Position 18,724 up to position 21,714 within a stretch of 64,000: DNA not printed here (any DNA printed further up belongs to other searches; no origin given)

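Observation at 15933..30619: One 12-gene operon joins a type VIIb secretion gene set to a kinase/phosphatase/radical-SAM/SPFH/TIR gene set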

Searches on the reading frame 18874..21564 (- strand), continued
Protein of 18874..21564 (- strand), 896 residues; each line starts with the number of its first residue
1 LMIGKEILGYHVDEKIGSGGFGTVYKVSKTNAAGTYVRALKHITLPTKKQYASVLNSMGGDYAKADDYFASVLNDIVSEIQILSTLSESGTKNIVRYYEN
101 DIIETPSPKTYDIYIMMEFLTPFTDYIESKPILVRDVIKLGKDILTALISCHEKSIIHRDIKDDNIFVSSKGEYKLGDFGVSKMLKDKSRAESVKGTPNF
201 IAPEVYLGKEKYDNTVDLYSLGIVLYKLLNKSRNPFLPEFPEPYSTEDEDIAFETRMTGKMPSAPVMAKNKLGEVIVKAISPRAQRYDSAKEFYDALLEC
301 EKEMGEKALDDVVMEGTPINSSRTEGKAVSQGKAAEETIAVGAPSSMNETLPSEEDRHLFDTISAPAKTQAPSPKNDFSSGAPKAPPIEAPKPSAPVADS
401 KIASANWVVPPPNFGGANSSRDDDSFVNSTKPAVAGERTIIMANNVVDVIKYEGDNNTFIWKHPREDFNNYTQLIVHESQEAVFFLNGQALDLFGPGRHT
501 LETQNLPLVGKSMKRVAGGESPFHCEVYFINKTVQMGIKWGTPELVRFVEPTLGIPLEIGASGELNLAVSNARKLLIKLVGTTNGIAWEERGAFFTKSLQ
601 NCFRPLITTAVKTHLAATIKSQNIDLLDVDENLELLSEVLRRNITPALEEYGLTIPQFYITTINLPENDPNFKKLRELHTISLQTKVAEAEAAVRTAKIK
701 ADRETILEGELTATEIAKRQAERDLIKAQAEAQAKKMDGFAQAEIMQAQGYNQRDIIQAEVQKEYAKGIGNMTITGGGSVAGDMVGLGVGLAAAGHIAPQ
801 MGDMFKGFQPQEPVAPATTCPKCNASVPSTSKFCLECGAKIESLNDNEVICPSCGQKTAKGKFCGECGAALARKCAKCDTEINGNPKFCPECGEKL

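Call 95: search_protein_families(library=pfam, proteins=[P0181, P0190, P0201, P0240, P0258, P0265, P0270, P0274, P0275, P0288], max_evalue=0.00001)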
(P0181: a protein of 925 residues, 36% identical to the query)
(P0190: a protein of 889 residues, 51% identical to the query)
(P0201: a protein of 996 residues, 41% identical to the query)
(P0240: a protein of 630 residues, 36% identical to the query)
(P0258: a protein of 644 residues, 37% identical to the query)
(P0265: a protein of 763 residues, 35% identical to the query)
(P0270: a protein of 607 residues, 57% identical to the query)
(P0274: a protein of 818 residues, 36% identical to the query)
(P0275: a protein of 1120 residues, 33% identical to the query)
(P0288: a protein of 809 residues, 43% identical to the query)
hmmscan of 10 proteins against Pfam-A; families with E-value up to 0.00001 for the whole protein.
P0181 (925 aa): 3 families
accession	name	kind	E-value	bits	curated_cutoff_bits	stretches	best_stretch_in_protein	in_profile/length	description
PF00069.31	Pkinase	-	6.7e-88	294.9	31.7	3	14-293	2-258/263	Protein kinase domain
PF07714.23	PK_Tyr_Ser-Thr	-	1.7e-51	175.5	23.1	2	73-287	42-250/258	Protein tyrosine and serine/threonine kinase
PF17667.7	Pkinase_fungal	-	6.8e-06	25.5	24.1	0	154-226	306-386/387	Fungal protein kinase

P0190 (889 aa): 3 families
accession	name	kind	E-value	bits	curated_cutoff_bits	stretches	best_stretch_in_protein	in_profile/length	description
PF02493.26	MORN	-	6.7e-38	126.7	22.5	1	674-695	1-22/23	MORN repeat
PF00069.31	Pkinase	-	9.1e-37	127.3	31.7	1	9-230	1-192/263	Protein kinase domain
PF07714.23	PK_Tyr_Ser-Thr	-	2.8e-20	73.2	23.1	1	10-282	2-243/258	Protein tyrosine and serine/threonine kinase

P0201 (996 aa): 7 families
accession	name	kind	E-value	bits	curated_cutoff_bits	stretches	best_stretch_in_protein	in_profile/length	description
PF00069.31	Pkinase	-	3.4e-72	243.4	31.7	2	17-292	2-254/263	Protein kinase domain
PF07714.23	PK_Tyr_Ser-Thr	-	2.8e-49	168.2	23.1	2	18-290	3-249/258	Protein tyrosine and serine/threonine kinase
PF12799.13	LRR_4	-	1.2e-32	111.7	27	3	849-890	2-44/44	Leucine Rich repeats (2 copies)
PF13855.12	LRR_8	-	1.2e-10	41.4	27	0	914-970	1-61/61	Leucine rich repeat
PF03109.22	ABC1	-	1.1e-08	35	22.9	0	129-192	160-221/244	ABC1 atypical kinase-like domain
PF14531.12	Kinase-like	-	2.1e-07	30.9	25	0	154-230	161-244/289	Kinase-like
PF17667.7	Pkinase_fungal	-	7.2e-06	25.4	24.1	0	152-214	301-370/387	Fungal protein kinase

P0240 (630 aa): 4 families
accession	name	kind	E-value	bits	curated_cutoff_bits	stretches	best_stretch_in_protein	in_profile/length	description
PF00069.31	Pkinase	-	2e-73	247.4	31.7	2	331-604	4-253/263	Protein kinase domain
PF07714.23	PK_Tyr_Ser-Thr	-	9.6e-56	189.4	23.1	2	392-613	46-258/258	Protein tyrosine and serine/threonine kinase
PF14531.12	Kinase-like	-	4.7e-06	26.5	25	0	466-551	160-251/289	Kinase-like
PF03109.22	ABC1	-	6e-06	26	22.9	0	446-504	164-220/244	ABC1 atypical kinase-like domain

P0258 (644 aa): 3 families
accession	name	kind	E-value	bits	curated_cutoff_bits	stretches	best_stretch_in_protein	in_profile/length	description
PF00069.31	Pkinase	-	1.3e-61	208.8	31.7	2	410-624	44-254/263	Protein kinase domain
PF07714.23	PK_Tyr_Ser-Thr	-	8.6e-40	137.1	23.1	2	410-622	47-250/258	Protein tyrosine and serine/threonine kinase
PF14531.12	Kinase-like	-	1.8e-07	31.2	25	0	485-559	163-243/289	Kinase-like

P0265 (763 aa): 3 families
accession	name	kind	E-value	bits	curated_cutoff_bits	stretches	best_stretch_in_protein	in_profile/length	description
PF00069.31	Pkinase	-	4.7e-62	210.2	31.7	3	14-288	2-254/263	Protein kinase domain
PF07714.23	PK_Tyr_Ser-Thr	-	2.2e-34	119.4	23.1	1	73-286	42-249/258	Protein tyrosine and serine/threonine kinase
PF17667.7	Pkinase_fungal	-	9.1e-08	31.7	24.1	1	136-226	288-386/387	Fungal protein kinase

P0270 (607 aa): 1 family
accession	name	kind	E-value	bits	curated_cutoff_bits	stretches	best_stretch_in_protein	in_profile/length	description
PF13421.11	Band_7_1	-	1.8e-31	109.8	24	1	394-592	10-198/211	SPFH domain-Band 7 family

P0274 (818 aa): 5 families
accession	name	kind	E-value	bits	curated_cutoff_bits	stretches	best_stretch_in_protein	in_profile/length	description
PF00069.31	Pkinase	-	4e-75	253.1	31.7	2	324-602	2-258/263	Protein kinase domain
PF07714.23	PK_Tyr_Ser-Thr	-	3.6e-46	158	23.1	2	383-597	42-251/258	Protein tyrosine and serine/threonine kinase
PF19789.6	DUF6273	-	1.4e-26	93.8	23.5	1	659-815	2-171/172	Domain of unknown function (DUF6273)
PF17667.7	Pkinase_fungal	-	7.6e-09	35.2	24.1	0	149-226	301-386/387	Fungal protein kinase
PF14531.12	Kinase-like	-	7.8e-07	29.1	25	0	430-554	127-258/289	Kinase-like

P0275 (1120 aa): 6 families
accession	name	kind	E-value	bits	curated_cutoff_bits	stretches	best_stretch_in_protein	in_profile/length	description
PF00069.31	Pkinase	-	1.3e-73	248.1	31.7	2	541-825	4-260/263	Protein kinase domain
PF07714.23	PK_Tyr_Ser-Thr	-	4.3e-41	141.4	23.1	2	542-826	5-257/258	Protein tyrosine and serine/threonine kinase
PF19789.6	DUF6273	-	1.9e-09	38.1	23.5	1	344-509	2-169/172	Domain of unknown function (DUF6273)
PF03109.22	ABC1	-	6.8e-08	32.4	22.9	0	136-194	167-224/244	ABC1 atypical kinase-like domain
PF14531.12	Kinase-like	-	3.5e-06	26.9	25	0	682-765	161-251/289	Kinase-like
PF07387.17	Seadorna_VP7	-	5.3e-06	26.1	20.3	0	149-184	152-189/308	Seadornavirus VP7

P0288 (809 aa): 7 families
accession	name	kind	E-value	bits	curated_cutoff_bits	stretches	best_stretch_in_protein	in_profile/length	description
PF00069.31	Pkinase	-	2.4e-38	132.5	31.7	1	14-240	1-198/263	Protein kinase domain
PF12799.13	LRR_4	-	4.2e-29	100.3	27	3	689-730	2-44/44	Leucine Rich repeats (2 copies)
PF07714.23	PK_Tyr_Ser-Thr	-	2e-19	70.3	23.1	1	16-243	3-209/258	Protein tyrosine and serine/threonine kinase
PF13855.12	LRR_8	-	6.7e-14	51.8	27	2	622-676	1-59/61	Leucine rich repeat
PF23952.1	LRR_EndoS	-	1.2e-08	35.7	27.9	1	647-742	26-116/116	Endo-beta-N-acetylglucosaminidase EndoS LRR domain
PF23211.1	LRR_LRWD1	-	5.7e-07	29.9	28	0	643-722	15-98/190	Leucine-rich repeat and WD repeat-containing protein 1, LRR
PF23598.1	LRR_14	-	1.1e-06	28.1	40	0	680-785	39-148/353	Leucine-rich repeat region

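Call 96: find_encoding_contigs(protein=P0112, flank=10000, max_places=1)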
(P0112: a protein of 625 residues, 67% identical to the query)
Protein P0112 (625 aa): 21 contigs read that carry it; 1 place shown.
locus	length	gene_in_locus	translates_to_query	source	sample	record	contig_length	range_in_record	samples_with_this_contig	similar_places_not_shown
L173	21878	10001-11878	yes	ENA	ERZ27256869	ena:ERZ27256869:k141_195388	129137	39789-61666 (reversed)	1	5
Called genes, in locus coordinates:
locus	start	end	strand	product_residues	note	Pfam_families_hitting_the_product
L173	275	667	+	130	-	-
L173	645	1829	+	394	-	PF13421:Band_7_1, PF01145:Band_7 (weak), PF12773:DZR, PF13240:Zn_Ribbon_1 (weak), PF13248:Zn_ribbon_3 (weak), PF24463:DUF7577 (weak), PF12773:DZR, PF13248:Zn_ribbon_3 (weak), +2 more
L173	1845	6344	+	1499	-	PF00498:FHA, PF01935:DUF87 (faint), PF01580:FtsK_SpoIIIE, PF13191:AAA_16 (faint), PF13401:AAA_22 (faint), PF13555:AAA_29 (faint), PF01580:FtsK_SpoIIIE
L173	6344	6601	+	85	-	PF08817:YukD (weak)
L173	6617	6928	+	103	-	PF06013:WXG100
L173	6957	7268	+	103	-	PF06013:WXG100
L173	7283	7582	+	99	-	PF06013:WXG100, PF00823:PPE (weak)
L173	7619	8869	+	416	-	-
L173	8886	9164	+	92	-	PF13780:DUF4176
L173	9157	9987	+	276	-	PF00481:PP2C (faint), PF13672:PP2C_2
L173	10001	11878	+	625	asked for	PF00069:Pkinase, PF07714:PK_Tyr_Ser-Thr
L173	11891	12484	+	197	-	PF13181:TPR_8 (faint), PF07719:TPR_2 (faint), PF13431:TPR_17 (faint), PF14559:TPR_19 (weak), PF00515:TPR_1 (weak)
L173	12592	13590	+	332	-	PF13240:Zn_Ribbon_1 (weak), PF13248:Zn_ribbon_3 (faint)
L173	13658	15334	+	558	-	PF13240:Zn_Ribbon_1 (faint), PF13308:YARHG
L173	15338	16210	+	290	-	PF01520:Amidase_3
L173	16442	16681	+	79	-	-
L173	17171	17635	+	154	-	PF01872:RibD_C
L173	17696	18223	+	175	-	PF04229:GrpB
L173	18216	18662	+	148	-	PF00583:Acetyltransf_1, PF13508:Acetyltransf_7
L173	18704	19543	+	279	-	PF02016:Peptidase_S66, PF17676:Peptidase_S66C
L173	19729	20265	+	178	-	PF00300:His_Phos_1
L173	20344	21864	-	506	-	PF12730:ABC2_membrane_4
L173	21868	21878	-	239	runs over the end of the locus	PF00005:ABC_tran, PF13304:AAA_21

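Call 97: find_encoding_contigs(protein=P0091, flank=10000, max_places=1)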
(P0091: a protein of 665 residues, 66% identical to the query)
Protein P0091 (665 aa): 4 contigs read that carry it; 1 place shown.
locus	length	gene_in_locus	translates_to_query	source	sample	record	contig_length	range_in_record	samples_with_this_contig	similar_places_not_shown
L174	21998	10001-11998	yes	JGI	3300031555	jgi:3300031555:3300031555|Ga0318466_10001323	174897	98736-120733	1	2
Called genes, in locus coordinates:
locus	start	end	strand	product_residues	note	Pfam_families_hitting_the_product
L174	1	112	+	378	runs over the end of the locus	PF13421:Band_7_1, PF01145:Band_7 (weak), PF17032:Zn_ribbon_15 (faint), PF12773:DZR, PF13240:Zn_Ribbon_1, PF18912:DZR_2 (weak), PF13240:Zn_Ribbon_1 (weak), PF12773:DZR, +2 more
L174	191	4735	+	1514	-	PF00498:FHA, PF01580:FtsK_SpoIIIE, PF01935:DUF87 (faint), PF13191:AAA_16 (faint), PF13401:AAA_22 (faint), PF13555:AAA_29 (faint), PF01580:FtsK_SpoIIIE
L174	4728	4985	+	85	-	-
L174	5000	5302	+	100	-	PF06013:WXG100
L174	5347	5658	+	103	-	PF06013:WXG100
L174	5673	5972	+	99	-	PF06013:WXG100, PF00823:PPE (weak)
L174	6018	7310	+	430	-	-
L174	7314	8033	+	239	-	-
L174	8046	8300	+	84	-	PF13780:DUF4176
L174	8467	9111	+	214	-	PF04055:Radical_SAM (weak)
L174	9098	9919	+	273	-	PF00481:PP2C (faint), PF13672:PP2C_2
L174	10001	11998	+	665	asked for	PF00069:Pkinase, PF07714:PK_Tyr_Ser-Thr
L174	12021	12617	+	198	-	PF13181:TPR_8 (faint), PF07719:TPR_2 (faint), PF13431:TPR_17 (faint), PF14559:TPR_19 (faint), PF00515:TPR_1 (weak)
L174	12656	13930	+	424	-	-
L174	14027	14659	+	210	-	-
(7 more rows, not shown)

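Call 98: find_encoding_contigs(protein=P0078, flank=10000, max_places=1)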
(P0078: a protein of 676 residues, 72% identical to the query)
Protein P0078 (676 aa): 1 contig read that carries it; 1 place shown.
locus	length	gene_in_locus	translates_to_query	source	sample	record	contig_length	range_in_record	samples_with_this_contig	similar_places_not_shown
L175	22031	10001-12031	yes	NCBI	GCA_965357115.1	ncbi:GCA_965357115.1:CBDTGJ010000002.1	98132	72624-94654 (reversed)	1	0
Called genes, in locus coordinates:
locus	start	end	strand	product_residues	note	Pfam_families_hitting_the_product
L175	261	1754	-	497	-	PF13306:LRR_5, PF13855:LRR_8 (faint), PF13306:LRR_5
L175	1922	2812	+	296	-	PF00528:BPD_transp_1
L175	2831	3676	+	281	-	PF00528:BPD_transp_1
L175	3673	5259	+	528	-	PF01547:SBP_bac_1, PF13416:SBP_bac_8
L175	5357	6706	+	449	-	PF01336:tRNA_anti-codon (faint)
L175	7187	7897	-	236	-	PF01381:HTH_3, PF12844:HTH_19 (faint), PF13560:HTH_31, PF12895:ANAPC3 (faint), PF07719:TPR_2 (faint), PF13432:TPR_16 (faint), PF14559:TPR_19 (faint)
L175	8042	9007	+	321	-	-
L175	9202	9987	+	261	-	PF13672:PP2C_2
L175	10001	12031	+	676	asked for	PF00069:Pkinase, PF07714:PK_Tyr_Ser-Thr, PF17667:Pkinase_fungal (faint)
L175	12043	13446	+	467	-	-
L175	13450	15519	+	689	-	PF00515:TPR_1 (faint), PF07719:TPR_2 (faint), PF13428:TPR_14 (faint), PF13432:TPR_16 (faint), PF13676:TIR_2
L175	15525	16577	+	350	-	PF13421:Band_7_1, PF01145:Band_7 (weak), PF17032:Zn_ribbon_15 (faint), PF12773:DZR, PF13240:Zn_Ribbon_1 (weak), PF13248:Zn_ribbon_3 (weak), PF24463:DUF7577 (faint), PF13248:Zn_ribbon_3 (weak)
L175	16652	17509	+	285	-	PF00481:PP2C, PF13672:PP2C_2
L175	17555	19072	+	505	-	PF00498:FHA, PF16697:Yop-YscD_cpl, PF00498:FHA, PF00005:ABC_tran, PF13304:AAA_21 (faint)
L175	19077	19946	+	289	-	PF01061:ABC2_membrane, PF12698:ABC2_membrane_3 (weak)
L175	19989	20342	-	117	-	PF00462:Glutaredoxin (weak), PF03960:ArsC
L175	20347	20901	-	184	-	PF00156:Pribosyltran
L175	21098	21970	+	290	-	PF07261:DnaB_2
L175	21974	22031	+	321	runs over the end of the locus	PF01695:IstB_IS21, PF00308:Bac_DnaA (weak)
